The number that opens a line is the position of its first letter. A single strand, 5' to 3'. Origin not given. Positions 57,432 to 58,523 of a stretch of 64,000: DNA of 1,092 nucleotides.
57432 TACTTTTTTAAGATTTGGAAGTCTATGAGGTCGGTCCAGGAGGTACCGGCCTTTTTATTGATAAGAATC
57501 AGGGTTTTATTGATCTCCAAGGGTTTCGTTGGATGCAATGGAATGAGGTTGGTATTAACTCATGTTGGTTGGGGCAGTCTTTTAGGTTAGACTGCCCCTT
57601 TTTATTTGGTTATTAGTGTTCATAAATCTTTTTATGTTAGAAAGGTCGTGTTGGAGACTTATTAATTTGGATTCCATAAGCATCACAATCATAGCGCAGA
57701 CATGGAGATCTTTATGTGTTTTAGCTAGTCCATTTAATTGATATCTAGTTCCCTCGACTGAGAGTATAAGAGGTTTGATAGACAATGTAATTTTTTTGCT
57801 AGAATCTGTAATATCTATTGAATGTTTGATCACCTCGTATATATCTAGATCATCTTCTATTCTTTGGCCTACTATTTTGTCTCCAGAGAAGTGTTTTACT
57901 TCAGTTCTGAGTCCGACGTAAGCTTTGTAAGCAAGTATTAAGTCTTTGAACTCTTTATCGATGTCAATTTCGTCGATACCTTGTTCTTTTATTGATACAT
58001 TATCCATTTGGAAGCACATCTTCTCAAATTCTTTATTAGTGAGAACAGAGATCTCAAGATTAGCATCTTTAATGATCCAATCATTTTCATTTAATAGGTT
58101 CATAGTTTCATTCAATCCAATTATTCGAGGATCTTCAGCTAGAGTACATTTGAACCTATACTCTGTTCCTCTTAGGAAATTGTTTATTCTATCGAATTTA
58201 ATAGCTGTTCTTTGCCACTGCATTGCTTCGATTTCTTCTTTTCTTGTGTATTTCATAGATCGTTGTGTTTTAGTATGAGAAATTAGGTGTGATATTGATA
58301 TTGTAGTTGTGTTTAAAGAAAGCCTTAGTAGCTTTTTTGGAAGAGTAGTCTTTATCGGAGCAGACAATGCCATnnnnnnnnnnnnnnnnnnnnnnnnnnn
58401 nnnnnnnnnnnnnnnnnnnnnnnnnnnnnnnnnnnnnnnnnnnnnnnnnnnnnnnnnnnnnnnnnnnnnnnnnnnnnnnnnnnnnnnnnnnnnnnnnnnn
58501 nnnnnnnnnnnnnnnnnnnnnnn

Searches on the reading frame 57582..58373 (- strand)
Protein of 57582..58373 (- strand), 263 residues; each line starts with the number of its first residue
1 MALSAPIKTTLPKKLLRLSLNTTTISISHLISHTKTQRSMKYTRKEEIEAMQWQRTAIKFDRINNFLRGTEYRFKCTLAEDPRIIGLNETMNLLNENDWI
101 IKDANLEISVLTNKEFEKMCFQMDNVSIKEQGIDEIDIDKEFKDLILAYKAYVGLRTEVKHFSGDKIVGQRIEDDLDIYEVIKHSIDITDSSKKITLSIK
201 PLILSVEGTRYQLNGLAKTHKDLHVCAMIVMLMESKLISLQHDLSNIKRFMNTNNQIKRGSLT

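Call 11: search_protein_families(library=phrogs, proteins=[window:57582-58373:-], max_evalue=0.00001)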
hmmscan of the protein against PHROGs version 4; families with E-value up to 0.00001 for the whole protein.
window:57582-58373:- (263 aa): 1 family
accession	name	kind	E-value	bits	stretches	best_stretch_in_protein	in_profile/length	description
phrog_419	-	unknown function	1.7e-06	28.7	1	35-118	37-118/300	-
